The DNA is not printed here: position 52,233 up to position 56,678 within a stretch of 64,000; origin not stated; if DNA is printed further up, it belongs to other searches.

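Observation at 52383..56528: FAAL-ACAD-ACP tridomain: lipoinitiation with built-in acyl-ACP dehydrogenase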

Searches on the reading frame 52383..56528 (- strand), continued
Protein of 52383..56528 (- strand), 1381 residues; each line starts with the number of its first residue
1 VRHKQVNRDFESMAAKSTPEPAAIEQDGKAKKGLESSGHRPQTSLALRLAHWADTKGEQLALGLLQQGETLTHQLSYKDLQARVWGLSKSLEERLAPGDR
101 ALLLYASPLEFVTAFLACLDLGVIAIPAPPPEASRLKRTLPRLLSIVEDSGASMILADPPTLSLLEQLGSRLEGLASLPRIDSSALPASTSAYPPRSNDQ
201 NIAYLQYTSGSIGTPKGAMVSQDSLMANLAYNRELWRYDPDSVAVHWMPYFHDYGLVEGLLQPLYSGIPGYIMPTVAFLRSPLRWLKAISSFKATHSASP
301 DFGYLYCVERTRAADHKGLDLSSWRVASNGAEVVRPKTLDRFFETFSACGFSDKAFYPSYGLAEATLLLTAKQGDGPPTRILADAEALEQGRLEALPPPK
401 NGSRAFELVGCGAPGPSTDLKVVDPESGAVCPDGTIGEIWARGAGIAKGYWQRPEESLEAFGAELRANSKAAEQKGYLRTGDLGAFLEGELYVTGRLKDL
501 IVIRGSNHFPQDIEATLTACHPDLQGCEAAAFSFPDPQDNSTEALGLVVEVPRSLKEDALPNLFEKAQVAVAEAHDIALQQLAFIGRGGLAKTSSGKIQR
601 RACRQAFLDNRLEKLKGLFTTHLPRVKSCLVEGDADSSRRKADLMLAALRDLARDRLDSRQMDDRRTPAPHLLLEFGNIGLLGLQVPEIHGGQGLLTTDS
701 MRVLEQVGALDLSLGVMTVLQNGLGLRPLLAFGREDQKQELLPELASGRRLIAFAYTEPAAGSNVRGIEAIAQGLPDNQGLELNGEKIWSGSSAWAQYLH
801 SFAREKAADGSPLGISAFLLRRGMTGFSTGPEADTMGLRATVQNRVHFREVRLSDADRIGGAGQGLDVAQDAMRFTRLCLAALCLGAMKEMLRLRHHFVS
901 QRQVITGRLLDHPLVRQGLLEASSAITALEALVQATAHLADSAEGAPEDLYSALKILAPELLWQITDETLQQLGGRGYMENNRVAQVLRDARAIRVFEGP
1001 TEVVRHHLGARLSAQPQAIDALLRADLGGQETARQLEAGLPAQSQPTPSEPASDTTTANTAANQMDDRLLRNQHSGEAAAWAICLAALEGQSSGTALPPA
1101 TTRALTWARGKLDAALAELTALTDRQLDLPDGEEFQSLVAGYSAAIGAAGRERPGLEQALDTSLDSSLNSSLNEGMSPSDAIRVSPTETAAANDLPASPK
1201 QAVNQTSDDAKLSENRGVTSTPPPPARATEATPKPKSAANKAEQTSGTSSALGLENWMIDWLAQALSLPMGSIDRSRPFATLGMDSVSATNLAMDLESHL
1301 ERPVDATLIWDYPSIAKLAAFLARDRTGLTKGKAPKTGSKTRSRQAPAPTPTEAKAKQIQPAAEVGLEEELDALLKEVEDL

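Call 24: find_encoding_contigs(protein=P0002, flank=10000, max_places=2)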
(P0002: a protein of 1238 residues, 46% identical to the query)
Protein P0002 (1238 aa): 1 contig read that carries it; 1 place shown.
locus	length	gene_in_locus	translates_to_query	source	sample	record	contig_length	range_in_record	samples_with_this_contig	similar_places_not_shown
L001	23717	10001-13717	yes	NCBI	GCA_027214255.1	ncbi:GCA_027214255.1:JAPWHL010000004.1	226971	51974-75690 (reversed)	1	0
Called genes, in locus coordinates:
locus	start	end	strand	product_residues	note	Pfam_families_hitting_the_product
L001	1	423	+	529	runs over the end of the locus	PF00005:ABC_tran, PF13304:AAA_21 (faint), PF00005:ABC_tran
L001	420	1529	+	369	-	PF02653:BPD_transp_2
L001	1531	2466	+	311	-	PF02653:BPD_transp_2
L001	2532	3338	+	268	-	PF00753:Lactamase_B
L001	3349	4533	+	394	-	PF00266:Aminotran_5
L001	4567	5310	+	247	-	PF00106:adh_short, PF23441:SDR (weak), PF08659:KR (weak), PF13561:adh_short_C2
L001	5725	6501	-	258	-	PF09339:HTH_IclR, PF01614:IclR_C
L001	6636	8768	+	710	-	PF20656:MS_N, PF20658:MSG_insertion, PF01274:MS_TIM-barrel, PF20659:MS_C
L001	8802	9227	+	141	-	PF03928:HbpS-like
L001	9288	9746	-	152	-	-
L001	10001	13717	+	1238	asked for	PF00501:AMP-binding, PF23024:AMP-dom_DIP2-like, PF02771:Acyl-CoA_dh_N, PF02770:Acyl-CoA_dh_M, PF00441:Acyl-CoA_dh_1, PF08028:Acyl-CoA_dh_2 (faint), PF00550:PP-binding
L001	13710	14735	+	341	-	PF01636:APH, PF07914:DUF1679 (faint), PF02958:EcKL (weak)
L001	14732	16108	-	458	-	PF00067:p450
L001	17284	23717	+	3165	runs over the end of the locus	PF00109:ketoacyl-synt, PF02801:Ketoacyl-synt_C, PF16197:KAsynt_C_assoc, PF00698:Acyl_transf_1, PF22953:SpnB_Rossmann, PF08659:KR, PF00550:PP-binding, PF00109:ketoacyl-synt, +14 more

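Call 25: find_encoding_contigs(protein=P0003, flank=10000, max_places=2)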
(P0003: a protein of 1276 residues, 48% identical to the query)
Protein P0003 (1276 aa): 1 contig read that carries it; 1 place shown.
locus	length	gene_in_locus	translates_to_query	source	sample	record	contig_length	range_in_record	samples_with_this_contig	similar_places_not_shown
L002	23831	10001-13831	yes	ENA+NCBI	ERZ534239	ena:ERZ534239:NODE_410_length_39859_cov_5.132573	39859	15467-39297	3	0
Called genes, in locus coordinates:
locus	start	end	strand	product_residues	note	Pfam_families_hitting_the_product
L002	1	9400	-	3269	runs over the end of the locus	PF00109:ketoacyl-synt, PF00108:Thiolase_N, PF02801:Ketoacyl-synt_C, PF16197:KAsynt_C_assoc, PF00698:Acyl_transf_1, PF22953:SpnB_Rossmann, PF08659:KR, PF00550:PP-binding, +15 more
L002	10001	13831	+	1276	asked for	PF00501:AMP-binding, PF23024:AMP-dom_DIP2-like (weak), PF02771:Acyl-CoA_dh_N, PF02770:Acyl-CoA_dh_M, PF00441:Acyl-CoA_dh_1, PF08028:Acyl-CoA_dh_2 (weak), PF00550:PP-binding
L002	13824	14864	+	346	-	PF01636:APH, PF02958:EcKL (faint)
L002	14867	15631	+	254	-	PF01648:ACPS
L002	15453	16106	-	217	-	-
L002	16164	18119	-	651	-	PF02543:Carbam_trans_N, PF16861:Carbam_trans_C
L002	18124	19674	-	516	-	-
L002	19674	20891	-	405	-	-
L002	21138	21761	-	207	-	-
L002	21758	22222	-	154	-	PF19480:DUF6016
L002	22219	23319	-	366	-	PF00155:Aminotran_1_2, PF01041:DegT_DnrJ_EryC1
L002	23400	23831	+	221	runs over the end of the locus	PF01209:Ubie_methyltran (faint), PF05175:MTS (weak), PF13489:Methyltransf_23, PF13847:Methyltransf_31, PF08241:Methyltransf_11, PF08242:Methyltransf_12, PF13649:Methyltransf_25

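Call 26: find_encoding_contigs(protein=P0001, flank=10000, max_places=2)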
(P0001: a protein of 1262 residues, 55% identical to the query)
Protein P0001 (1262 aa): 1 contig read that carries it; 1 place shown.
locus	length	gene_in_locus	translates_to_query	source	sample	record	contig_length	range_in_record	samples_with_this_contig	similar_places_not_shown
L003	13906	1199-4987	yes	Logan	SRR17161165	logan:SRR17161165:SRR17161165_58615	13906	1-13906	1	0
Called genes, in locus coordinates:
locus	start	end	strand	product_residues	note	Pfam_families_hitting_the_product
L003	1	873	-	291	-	?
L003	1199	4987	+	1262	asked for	PF00501:AMP-binding, PF23024:AMP-dom_DIP2-like, PF02771:Acyl-CoA_dh_N, PF02770:Acyl-CoA_dh_M, PF00441:Acyl-CoA_dh_1, PF00550:PP-binding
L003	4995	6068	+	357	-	PF01636:APH, PF02958:EcKL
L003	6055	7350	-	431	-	PF00067:p450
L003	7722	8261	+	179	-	PF05128:DUF697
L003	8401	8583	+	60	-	-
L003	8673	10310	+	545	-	PF13304:AAA_21 (faint), PF00005:ABC_tran, PF02463:SMC_N (faint)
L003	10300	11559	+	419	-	PF01145:Band_7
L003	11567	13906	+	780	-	?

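Call 27: find_encoding_contigs(protein=P0024, flank=10000, max_places=1)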
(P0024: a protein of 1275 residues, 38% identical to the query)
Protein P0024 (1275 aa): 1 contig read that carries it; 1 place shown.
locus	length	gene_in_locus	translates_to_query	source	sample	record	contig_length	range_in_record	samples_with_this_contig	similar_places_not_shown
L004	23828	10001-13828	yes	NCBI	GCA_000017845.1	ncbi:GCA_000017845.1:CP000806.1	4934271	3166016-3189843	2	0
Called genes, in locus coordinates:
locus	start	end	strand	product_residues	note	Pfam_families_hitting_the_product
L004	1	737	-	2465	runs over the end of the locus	PF00668:Condensation, PF00501:AMP-binding, PF13193:AMP-binding_C (weak), PF00550:PP-binding, PF00668:Condensation, PF00501:AMP-binding, PF00881:Nitroreductase, PF00550:PP-binding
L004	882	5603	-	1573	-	PF00109:ketoacyl-synt, PF02801:Ketoacyl-synt_C, PF16197:KAsynt_C_assoc, PF22336:RhiE-like_linker, PF22621:CurL-like_PKS_C, PF00698:Acyl_transf_1, PF21394:Beta-ketacyl_N, PF08659:KR, +1 more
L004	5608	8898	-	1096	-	PF00668:Condensation, PF00501:AMP-binding, PF13193:AMP-binding_C, PF00550:PP-binding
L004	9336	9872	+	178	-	-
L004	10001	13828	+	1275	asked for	PF00501:AMP-binding, PF23024:AMP-dom_DIP2-like, PF02771:Acyl-CoA_dh_N, PF02770:Acyl-CoA_dh_M, PF00441:Acyl-CoA_dh_1, PF08028:Acyl-CoA_dh_2 (faint), PF00550:PP-binding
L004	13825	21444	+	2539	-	PF00109:ketoacyl-synt, PF02801:Ketoacyl-synt_C, PF16197:KAsynt_C_assoc, PF22621:CurL-like_PKS_C, PF22336:RhiE-like_linker, PF00698:Acyl_transf_1, PF21089:PKS_DH_N, PF14765:PS-DH, +17 more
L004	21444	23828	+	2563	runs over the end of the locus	PF00109:ketoacyl-synt, PF02801:Ketoacyl-synt_C, PF16197:KAsynt_C_assoc, PF22336:RhiE-like_linker, PF22621:CurL-like_PKS_C, PF00698:Acyl_transf_1, PF21089:PKS_DH_N, PF14765:PS-DH, +13 more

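Call 28: find_encoding_contigs(protein=P0060, flank=10000, max_places=1)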
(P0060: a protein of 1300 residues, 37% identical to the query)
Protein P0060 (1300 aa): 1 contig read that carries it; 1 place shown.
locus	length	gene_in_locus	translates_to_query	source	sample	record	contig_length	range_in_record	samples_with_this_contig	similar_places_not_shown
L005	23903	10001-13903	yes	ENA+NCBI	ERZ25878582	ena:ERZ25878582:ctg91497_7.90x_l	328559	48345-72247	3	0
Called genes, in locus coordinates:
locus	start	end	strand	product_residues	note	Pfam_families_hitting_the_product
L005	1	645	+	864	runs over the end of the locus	PF17874:TPR_MalT (faint), PF00515:TPR_1 (faint), PF07719:TPR_2 (faint), PF10602:RPN7 (faint), PF13181:TPR_8 (faint), PF13424:TPR_12, PF12770:CHAT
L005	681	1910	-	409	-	PF14938:SNAP (faint), PF13428:TPR_14 (faint), PF07719:TPR_2 (faint), PF00515:TPR_1 (faint), PF13176:TPR_7 (faint), PF13181:TPR_8 (faint), PF13424:TPR_12 (weak)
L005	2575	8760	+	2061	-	PF00501:AMP-binding, PF23024:AMP-dom_DIP2-like, PF00550:PP-binding, PF00668:Condensation, PF00501:AMP-binding, PF13193:AMP-binding_C, PF00550:PP-binding, PF00561:Abhydrolase_1, +3 more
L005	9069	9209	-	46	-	-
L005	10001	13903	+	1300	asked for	PF00501:AMP-binding, PF23024:AMP-dom_DIP2-like, PF24919:Mug62 (weak), PF02771:Acyl-CoA_dh_N, PF02770:Acyl-CoA_dh_M, PF00441:Acyl-CoA_dh_1, PF00550:PP-binding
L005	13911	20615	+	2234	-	PF00109:ketoacyl-synt, PF02801:Ketoacyl-synt_C, PF16197:KAsynt_C_assoc, PF22336:RhiE-like_linker, PF22621:CurL-like_PKS_C, PF00698:Acyl_transf_1, PF21089:PKS_DH_N, PF14765:PS-DH, +10 more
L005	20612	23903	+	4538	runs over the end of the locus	PF00668:Condensation, PF18563:TubC_N, PF00501:AMP-binding, PF13193:AMP-binding_C, PF00550:PP-binding, PF00668:Condensation, PF00501:AMP-binding, PF13193:AMP-binding_C, +8 more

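Call 29: find_encoding_contigs(protein=P0006, flank=10000, max_places=1)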
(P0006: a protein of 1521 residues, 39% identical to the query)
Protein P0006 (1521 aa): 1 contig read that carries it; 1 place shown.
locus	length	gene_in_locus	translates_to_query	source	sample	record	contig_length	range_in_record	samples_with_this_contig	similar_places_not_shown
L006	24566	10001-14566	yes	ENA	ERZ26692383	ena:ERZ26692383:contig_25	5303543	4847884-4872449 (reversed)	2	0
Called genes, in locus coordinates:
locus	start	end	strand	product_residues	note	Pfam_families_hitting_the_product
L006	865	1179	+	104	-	PF05402:PqqD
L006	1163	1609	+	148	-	PF13471:Transglut_core3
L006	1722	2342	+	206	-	PF13640:2OG-FeII_Oxy_3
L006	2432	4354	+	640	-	PF13522:GATase_6, PF13537:GATase_7, PF00733:Asn_synthase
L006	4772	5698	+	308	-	PF27840:ScmC (weak), PF07475:Hpr_kinase_C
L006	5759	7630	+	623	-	PF00005:ABC_tran, PF02463:SMC_N (faint), PF13304:AAA_21 (faint)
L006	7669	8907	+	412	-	PF14907:NTP_transf_5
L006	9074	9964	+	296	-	PF03808:Glyco_tran_WecG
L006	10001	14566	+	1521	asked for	PF00501:AMP-binding, PF23024:AMP-dom_DIP2-like, PF02771:Acyl-CoA_dh_N, PF02770:Acyl-CoA_dh_M, PF00441:Acyl-CoA_dh_1, PF00550:PP-binding, PF00975:Thioesterase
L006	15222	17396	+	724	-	PF02706:Wzz (weak), PF13807:GNVR, PF01656:CbiA, PF09140:MipZ (weak), PF10609:ParA, PF13614:AAA_31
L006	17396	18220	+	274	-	PF01061:ABC2_membrane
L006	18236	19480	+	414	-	PF00005:ABC_tran, PF13304:AAA_21 (faint), PF14524:Wzt_C (faint)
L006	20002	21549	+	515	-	PF13439:Glyco_transf_4 (faint), PF00534:Glycos_transf_1, PF13692:Glyco_trans_1_4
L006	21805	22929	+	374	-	PF00070:Pyr_redox (faint), PF13450:NAD_binding_8, PF01593:Amino_oxidase (faint), PF03275:GLF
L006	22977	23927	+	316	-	PF00535:Glycos_transf_2, PF13641:Glyco_tranf_2_3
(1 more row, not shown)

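Call 50: find_encoding_contigs(protein=P0005, flank=10000, max_places=1)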
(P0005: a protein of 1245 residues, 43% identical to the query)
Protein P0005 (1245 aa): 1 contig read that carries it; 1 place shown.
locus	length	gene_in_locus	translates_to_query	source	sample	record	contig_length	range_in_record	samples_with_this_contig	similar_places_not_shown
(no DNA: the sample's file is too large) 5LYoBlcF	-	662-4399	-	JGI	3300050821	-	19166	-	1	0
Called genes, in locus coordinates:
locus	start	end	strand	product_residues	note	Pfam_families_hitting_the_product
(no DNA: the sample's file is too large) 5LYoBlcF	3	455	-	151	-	?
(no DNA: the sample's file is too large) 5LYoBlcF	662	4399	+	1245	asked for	PF00501:AMP-binding, PF23024:AMP-dom_DIP2-like, PF24919:Mug62 (weak), PF02771:Acyl-CoA_dh_N, PF02770:Acyl-CoA_dh_M, PF00441:Acyl-CoA_dh_1, PF08028:Acyl-CoA_dh_2 (weak), PF00550:PP-binding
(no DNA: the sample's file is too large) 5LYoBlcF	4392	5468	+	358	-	PF02958:EcKL, PF01636:APH (weak)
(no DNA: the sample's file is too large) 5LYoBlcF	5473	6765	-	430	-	PF00067:p450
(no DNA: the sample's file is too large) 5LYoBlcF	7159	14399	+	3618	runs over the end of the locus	PF00109:ketoacyl-synt, PF02801:Ketoacyl-synt_C, PF16197:KAsynt_C_assoc, PF00698:Acyl_transf_1, PF22953:SpnB_Rossmann, PF08659:KR, PF00550:PP-binding, PF00109:ketoacyl-synt, +16 more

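Call 51: find_encoding_contigs(protein=P0004, flank=10000, max_places=1)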
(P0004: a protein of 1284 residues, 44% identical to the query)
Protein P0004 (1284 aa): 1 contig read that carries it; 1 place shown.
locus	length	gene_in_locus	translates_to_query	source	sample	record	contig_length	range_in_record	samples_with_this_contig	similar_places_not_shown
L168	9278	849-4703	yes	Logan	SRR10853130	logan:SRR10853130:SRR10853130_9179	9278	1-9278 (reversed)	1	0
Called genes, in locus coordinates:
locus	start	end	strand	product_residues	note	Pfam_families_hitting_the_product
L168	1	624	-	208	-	?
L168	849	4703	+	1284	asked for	PF00501:AMP-binding, PF23024:AMP-dom_DIP2-like (weak), PF02771:Acyl-CoA_dh_N, PF02770:Acyl-CoA_dh_M, PF00441:Acyl-CoA_dh_1, PF08028:Acyl-CoA_dh_2, PF00550:PP-binding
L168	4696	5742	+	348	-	PF01636:APH, PF02958:EcKL, PF07914:DUF1679 (faint)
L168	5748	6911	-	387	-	PF01051:Rep3_N, PF21205:Rep3_C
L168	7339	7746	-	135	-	-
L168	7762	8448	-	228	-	PF01656:CbiA, PF07015:VirC1, PF09140:MipZ (weak), PF10609:ParA (weak), PF13614:AAA_31 (faint)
